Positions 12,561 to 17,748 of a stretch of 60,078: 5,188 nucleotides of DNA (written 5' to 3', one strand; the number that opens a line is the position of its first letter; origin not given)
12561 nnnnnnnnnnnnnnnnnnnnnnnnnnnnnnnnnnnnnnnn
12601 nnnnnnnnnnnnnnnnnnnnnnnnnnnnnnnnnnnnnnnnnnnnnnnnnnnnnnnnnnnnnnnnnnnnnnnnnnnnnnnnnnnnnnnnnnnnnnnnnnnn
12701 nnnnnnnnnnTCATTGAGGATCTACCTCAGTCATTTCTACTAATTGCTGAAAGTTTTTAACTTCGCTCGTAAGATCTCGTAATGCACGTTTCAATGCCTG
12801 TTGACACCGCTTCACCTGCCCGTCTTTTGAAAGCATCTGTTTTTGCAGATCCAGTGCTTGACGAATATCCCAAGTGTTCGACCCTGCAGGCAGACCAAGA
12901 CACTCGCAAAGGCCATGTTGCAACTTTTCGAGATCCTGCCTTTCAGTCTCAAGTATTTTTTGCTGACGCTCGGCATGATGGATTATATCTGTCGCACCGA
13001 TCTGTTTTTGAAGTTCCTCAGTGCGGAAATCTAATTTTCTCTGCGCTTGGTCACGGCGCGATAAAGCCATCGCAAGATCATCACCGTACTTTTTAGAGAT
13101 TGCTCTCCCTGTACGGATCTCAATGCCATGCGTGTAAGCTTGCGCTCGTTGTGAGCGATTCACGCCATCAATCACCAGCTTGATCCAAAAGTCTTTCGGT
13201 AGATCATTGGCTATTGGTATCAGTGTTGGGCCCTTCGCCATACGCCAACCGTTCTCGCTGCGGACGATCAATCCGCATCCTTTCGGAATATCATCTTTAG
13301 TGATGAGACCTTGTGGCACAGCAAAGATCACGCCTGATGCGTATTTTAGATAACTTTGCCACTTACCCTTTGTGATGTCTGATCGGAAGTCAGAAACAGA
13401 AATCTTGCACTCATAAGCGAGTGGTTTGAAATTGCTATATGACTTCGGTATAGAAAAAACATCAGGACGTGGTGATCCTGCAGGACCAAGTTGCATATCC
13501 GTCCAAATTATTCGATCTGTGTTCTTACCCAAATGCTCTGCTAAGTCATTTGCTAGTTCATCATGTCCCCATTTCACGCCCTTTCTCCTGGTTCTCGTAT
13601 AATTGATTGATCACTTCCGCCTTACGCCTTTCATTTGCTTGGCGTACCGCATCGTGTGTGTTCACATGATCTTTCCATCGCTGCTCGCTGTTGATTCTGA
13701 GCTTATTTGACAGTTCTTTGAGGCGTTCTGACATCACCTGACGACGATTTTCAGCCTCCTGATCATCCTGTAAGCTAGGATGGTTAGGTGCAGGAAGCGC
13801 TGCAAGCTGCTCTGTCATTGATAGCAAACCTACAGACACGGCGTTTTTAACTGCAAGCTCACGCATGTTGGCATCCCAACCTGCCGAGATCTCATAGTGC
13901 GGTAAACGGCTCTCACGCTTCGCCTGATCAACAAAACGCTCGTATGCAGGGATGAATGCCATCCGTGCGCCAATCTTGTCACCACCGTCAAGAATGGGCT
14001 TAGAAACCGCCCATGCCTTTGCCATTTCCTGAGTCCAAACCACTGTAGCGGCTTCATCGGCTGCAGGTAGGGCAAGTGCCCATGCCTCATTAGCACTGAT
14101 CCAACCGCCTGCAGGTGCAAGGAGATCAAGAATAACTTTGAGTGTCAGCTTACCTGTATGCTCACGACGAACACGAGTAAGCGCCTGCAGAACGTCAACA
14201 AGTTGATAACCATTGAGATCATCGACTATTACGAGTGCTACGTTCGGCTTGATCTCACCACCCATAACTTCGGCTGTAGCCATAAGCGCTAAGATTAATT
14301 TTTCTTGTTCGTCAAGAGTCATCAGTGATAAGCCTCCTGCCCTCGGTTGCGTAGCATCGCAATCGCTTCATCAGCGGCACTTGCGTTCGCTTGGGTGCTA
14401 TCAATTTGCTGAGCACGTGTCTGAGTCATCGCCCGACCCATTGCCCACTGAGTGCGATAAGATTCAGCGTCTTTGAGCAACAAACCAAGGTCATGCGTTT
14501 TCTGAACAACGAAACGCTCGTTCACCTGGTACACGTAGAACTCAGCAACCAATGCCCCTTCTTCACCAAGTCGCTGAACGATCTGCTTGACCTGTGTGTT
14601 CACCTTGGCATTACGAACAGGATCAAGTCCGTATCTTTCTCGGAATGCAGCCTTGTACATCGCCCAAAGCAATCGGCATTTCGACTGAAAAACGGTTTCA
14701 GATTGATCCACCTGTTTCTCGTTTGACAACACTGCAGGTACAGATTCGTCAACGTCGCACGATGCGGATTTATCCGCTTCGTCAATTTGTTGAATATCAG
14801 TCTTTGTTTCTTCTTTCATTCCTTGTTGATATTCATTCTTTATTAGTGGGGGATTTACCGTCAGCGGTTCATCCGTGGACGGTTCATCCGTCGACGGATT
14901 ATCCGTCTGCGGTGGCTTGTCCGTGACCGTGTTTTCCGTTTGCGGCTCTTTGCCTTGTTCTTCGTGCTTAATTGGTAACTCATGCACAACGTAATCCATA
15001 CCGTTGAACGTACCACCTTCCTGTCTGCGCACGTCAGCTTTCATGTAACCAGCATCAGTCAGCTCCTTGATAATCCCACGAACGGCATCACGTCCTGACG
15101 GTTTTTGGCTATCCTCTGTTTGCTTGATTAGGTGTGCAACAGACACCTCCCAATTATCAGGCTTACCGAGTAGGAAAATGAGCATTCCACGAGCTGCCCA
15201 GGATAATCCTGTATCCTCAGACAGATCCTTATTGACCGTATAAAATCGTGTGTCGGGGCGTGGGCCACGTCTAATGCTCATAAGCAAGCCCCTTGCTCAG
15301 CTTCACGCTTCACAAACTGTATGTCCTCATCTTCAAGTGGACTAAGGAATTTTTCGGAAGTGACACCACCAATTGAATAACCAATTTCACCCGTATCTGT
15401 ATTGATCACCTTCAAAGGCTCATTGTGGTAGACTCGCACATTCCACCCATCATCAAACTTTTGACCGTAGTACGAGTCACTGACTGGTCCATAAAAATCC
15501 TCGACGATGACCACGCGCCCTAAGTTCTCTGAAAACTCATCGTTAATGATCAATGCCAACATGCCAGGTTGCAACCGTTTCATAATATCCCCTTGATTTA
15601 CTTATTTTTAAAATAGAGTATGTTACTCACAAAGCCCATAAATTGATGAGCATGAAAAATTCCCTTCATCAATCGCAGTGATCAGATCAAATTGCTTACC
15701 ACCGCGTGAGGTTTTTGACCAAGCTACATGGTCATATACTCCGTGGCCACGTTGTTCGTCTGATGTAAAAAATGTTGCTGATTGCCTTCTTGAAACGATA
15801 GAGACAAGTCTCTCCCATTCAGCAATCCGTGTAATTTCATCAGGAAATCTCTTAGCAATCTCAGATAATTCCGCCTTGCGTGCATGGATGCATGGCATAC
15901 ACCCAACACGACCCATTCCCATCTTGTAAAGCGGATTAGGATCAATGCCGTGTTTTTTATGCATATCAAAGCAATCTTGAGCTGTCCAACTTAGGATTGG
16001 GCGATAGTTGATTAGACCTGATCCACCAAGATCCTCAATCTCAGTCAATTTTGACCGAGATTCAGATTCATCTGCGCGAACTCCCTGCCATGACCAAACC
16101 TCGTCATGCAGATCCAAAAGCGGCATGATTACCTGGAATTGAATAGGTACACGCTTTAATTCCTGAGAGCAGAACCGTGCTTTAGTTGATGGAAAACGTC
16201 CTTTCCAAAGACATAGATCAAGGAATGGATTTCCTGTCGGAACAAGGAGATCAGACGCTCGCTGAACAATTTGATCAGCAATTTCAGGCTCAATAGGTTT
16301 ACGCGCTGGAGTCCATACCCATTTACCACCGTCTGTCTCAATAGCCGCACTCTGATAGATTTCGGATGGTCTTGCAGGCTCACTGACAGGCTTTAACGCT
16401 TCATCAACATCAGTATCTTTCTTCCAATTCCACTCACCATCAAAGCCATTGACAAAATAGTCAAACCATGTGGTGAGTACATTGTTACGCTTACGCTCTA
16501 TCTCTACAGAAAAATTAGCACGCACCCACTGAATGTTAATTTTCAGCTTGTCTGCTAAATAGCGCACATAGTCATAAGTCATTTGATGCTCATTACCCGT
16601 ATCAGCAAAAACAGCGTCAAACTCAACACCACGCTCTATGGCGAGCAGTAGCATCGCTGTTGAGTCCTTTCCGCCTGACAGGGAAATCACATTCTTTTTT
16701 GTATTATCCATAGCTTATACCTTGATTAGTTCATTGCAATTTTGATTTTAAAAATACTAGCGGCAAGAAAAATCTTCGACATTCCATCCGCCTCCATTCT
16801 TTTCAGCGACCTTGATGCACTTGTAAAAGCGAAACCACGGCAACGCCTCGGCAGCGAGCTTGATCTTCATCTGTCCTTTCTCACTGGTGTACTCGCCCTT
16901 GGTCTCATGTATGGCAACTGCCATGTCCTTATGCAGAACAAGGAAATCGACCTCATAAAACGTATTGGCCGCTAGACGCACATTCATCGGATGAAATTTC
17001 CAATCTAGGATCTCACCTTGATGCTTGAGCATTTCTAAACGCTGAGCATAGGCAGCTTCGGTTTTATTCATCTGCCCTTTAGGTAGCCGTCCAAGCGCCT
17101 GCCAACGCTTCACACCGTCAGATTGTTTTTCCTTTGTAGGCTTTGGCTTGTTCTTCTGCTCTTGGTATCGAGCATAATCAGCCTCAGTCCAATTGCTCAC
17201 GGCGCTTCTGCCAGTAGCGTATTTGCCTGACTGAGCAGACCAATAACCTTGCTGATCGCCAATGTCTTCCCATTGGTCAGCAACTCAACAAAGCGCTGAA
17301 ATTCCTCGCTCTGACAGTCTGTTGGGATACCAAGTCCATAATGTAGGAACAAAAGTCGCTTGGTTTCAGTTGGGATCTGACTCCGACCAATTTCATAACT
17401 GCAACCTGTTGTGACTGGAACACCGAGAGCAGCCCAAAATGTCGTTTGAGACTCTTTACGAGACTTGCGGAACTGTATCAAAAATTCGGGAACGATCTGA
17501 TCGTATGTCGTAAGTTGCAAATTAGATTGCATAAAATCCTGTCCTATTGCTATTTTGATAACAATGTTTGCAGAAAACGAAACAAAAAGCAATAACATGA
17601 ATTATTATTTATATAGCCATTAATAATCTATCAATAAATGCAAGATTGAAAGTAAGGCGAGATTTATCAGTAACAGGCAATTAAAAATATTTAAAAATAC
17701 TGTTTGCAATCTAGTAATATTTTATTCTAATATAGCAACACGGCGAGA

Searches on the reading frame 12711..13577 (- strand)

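Call 75: search_protein_families(library=pfam, proteins=[window:12711-13577:-], max_evalue=0.001)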
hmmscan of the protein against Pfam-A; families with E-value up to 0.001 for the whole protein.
window:12711-13577:- (288 aa): 1 family
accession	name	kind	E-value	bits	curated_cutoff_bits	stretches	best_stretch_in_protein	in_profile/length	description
PF06319.18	MmcB-like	-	1.6e-06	28.3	22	1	54-130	57-129/148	DNA repair protein MmcB-like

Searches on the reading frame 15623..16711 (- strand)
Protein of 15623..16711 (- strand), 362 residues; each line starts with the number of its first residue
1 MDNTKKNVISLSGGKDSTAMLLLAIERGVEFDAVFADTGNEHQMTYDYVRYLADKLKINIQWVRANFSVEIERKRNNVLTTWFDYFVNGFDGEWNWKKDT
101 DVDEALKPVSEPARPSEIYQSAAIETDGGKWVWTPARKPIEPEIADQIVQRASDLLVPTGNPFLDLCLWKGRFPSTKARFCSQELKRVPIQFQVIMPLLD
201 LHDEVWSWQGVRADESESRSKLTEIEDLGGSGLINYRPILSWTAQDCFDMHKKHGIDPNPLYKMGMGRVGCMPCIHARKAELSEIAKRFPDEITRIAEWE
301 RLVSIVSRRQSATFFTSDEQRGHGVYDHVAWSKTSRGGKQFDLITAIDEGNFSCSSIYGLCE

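Call 75: search_protein_families(library=pfam, proteins=[window:15623-16711:-], max_evalue=0.001)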
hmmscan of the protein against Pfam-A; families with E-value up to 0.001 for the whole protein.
window:15623-16711:- (362 aa): 2 families
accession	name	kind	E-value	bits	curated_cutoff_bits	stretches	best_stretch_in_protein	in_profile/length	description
PF01507.26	PAPS_reduct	-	5.7e-28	98.5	22.5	2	199-276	96-174/175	Phosphoadenosine phosphosulfate reductase domain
PF06508.19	QueC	-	2e-06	27.9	22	1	7-72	2-67/210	Queuosine biosynthesis protein QueC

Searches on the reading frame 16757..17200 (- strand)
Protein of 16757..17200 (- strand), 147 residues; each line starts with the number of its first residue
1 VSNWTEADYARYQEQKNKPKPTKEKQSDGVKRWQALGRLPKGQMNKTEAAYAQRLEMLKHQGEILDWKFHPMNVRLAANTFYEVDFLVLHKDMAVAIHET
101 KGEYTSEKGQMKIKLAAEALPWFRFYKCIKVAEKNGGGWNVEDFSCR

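Call 75: search_protein_families(library=pfam, proteins=[window:16757-17200:-], max_evalue=0.001)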
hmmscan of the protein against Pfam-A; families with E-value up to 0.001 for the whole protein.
window:16757-17200:- (147 aa): 1 family
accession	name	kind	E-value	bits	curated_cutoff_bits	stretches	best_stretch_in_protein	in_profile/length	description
PF06356.17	DUF1064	-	6.6e-05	23.7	24.7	1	46-119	19-100/117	Protein of unknown function (DUF1064)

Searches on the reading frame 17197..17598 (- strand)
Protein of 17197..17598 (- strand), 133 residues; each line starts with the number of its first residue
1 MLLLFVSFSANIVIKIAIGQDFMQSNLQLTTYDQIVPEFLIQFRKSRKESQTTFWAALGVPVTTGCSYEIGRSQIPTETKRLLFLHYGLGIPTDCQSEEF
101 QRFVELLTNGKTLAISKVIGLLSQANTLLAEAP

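Call 75: search_protein_families(library=pfam, proteins=[window:17197-17598:-], max_evalue=0.001)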
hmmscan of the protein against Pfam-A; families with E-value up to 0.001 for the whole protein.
window:17197-17598:- (133 aa): 1 family
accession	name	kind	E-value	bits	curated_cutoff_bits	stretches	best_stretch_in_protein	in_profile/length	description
PF22495.2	HTH_92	-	3.7e-11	42.6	27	1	42-86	2-45/45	RsaL-like HTH domain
